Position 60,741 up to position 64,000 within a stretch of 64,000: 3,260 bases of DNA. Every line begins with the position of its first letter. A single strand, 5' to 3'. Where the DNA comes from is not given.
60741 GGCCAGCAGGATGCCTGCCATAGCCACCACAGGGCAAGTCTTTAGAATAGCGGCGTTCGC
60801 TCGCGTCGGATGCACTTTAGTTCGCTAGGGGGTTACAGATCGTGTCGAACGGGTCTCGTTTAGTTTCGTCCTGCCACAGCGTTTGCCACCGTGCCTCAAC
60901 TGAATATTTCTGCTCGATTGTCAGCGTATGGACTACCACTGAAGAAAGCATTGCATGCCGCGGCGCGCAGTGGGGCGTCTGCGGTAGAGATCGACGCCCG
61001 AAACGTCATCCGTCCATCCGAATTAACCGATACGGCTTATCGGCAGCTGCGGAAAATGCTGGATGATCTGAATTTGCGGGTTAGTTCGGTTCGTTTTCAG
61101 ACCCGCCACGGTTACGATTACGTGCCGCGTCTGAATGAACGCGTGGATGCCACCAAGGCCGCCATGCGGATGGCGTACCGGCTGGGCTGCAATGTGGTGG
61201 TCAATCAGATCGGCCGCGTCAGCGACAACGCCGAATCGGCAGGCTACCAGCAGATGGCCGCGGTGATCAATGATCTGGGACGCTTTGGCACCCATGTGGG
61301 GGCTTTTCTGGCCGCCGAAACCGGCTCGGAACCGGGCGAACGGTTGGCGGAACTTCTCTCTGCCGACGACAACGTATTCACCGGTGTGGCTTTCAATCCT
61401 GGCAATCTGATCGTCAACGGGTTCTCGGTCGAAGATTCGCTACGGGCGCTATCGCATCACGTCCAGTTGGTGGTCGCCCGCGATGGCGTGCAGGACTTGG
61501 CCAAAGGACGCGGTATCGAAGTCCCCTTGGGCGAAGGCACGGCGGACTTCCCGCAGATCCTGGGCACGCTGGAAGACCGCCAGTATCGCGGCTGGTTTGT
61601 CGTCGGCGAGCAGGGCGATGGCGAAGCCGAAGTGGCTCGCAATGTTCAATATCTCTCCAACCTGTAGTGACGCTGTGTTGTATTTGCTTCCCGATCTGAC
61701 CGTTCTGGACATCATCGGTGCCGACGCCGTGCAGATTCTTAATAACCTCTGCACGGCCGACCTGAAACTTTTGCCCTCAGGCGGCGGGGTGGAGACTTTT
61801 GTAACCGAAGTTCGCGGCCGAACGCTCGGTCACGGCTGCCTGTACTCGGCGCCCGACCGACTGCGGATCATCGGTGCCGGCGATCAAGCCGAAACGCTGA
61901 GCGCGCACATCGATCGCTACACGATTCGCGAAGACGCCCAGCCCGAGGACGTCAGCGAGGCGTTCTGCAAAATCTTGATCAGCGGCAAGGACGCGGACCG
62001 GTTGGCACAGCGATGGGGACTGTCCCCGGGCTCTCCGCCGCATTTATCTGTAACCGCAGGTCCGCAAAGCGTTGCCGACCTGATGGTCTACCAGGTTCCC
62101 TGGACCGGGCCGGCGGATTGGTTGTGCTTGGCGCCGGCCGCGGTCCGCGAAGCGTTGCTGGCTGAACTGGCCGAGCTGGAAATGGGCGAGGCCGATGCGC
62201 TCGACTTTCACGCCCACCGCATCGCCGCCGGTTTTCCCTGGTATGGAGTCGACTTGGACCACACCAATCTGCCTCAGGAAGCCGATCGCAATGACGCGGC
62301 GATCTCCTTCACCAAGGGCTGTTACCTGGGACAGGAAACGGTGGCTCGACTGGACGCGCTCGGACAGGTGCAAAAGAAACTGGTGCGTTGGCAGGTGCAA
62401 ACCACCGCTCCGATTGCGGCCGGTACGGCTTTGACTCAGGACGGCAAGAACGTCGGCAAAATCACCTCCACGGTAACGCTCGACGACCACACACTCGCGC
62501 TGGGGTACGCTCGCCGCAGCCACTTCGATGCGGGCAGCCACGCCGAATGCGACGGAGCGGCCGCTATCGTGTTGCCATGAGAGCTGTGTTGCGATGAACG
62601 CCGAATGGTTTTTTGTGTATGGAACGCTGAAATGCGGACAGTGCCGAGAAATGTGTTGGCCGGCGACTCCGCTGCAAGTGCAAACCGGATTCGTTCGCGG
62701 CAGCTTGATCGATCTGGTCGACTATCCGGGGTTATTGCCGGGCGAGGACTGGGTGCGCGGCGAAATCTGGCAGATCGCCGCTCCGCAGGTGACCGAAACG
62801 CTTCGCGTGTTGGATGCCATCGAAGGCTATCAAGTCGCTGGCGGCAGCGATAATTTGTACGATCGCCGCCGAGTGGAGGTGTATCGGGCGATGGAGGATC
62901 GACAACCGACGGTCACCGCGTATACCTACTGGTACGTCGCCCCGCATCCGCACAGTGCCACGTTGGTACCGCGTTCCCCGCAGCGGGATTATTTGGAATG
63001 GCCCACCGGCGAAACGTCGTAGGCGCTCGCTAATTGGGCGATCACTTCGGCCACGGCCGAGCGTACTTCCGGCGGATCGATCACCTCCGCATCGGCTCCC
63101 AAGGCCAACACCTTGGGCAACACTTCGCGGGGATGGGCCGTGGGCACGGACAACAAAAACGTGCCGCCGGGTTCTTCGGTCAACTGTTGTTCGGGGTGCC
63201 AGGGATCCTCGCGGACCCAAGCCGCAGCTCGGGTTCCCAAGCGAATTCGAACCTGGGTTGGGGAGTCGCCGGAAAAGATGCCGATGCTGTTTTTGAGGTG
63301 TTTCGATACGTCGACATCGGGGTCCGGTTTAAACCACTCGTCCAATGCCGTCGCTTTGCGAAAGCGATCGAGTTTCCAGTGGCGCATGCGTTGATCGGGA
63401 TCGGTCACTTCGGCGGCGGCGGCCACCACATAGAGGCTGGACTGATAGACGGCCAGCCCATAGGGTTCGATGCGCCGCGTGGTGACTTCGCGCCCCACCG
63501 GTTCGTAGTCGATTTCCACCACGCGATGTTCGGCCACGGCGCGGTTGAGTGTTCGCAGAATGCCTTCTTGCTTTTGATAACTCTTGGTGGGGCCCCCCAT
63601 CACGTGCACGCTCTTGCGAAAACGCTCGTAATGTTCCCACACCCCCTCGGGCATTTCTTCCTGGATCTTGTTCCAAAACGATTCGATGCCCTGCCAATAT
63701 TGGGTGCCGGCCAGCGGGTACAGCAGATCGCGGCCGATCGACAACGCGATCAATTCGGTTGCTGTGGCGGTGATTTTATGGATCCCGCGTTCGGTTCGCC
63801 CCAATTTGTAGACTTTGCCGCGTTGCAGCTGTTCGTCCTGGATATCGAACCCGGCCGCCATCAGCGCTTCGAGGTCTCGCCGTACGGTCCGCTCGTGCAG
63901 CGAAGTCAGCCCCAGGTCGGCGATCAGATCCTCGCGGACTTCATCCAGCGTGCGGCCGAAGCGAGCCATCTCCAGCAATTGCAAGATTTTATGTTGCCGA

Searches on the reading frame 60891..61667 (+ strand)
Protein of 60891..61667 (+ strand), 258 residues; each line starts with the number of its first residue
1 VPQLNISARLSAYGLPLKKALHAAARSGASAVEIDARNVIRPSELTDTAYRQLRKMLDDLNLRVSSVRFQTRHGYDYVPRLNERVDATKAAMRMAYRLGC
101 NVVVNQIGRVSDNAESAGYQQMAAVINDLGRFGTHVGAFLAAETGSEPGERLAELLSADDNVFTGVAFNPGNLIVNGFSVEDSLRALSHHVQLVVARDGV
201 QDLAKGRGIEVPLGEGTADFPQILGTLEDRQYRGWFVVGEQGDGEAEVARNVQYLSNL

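Call 3: search_protein_families(library=pfam, proteins=[window:60891-61667:+], max_evalue=0.01)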
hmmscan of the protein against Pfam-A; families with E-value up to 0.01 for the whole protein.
window:60891-61667:+ (258 aa): 1 family
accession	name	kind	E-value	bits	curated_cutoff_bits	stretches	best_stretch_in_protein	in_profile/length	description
PF01261.30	AP_endonuc_2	-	3.8e-22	79.6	31.1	1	22-255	2-246/249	Xylose isomerase-like TIM barrel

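Call 83: find_encoding_contigs(protein=window:60891-61667:+, flank=10000, max_places=3)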
Protein window:60891-61667:+ (258 aa): 3 contigs read that carry it; 1 place shown.
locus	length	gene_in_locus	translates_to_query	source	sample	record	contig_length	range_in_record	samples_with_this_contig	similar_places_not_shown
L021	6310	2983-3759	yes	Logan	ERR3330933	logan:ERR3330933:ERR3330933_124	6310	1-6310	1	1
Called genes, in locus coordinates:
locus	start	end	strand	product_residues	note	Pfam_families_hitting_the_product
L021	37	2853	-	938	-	-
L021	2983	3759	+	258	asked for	PF01261:AP_endonuc_2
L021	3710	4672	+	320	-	PF01571:GCV_T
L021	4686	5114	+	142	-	PF06094:GGACT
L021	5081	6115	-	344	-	PF13280:WYL, PF25583:WCX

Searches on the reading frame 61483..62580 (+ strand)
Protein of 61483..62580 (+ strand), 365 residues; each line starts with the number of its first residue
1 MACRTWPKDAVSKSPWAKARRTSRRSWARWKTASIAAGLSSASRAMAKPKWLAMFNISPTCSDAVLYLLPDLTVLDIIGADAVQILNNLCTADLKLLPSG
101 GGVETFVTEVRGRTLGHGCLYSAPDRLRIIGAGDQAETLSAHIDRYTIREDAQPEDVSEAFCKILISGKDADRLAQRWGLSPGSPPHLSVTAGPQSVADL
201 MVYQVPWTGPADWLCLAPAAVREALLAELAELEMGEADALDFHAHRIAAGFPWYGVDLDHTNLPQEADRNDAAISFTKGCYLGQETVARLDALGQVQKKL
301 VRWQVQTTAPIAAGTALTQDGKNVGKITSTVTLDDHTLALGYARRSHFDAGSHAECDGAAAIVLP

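Call 3: search_protein_families(library=pfam, proteins=[window:61483-62580:+], max_evalue=0.01)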
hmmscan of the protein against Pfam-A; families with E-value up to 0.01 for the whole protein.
window:61483-62580:+ (365 aa): 2 families
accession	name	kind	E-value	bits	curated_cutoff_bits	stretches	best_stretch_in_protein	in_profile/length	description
PF01571.26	GCV_T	-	4.7e-15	56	25.6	1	72-268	48-251/255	Aminomethyltransferase folate-binding domain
PF25455.1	Beta-barrel_CAF17_C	-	0.00033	20.8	25.7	1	297-360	2-59/70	CAF17, C-terminal beta-barrel domain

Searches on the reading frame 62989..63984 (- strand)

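Call 3: search_protein_families(library=pfam, proteins=[window:62989-63984:-], max_evalue=0.01)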
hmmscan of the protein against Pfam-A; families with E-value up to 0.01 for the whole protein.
window:62989-63984:- (331 aa): 2 families
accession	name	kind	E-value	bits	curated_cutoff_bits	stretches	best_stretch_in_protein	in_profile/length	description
PF25583.1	WCX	-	2.6e-16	60.1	23.9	1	242-319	2-76/76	WCX domain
PF13280.12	WYL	-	2e-14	53.7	21.8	1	142-212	2-69/70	WYL domain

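Call 78: search_protein_families(library=padloc, proteins=[window:62989-63984:-], max_evalue=0.001)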
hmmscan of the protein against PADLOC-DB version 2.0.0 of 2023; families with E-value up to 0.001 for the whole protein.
window:62989-63984:- (331 aa): 4 families
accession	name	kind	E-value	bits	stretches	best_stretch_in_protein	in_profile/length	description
PDLC01652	WYL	-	3.1e-32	110.1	1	136-318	13-161/162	"CAS-I,CAS-II,CAS-III,CAS-IV,CAS-V,CAS-VI; associated_signaling"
PDLC01766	Cas3c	-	1.8e-29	100.6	1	48-325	49-319/1009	-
PDLC01457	WYL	-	5e-29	99.5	1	17-306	25-228/229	"CAS-I,CAS-II,CAS-III,CAS-IV,CAS-V,CAS-VI; associated_signaling"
PDLC02317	AbiEii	-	2.7e-07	27.9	1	94-228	262-389/396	AbiEii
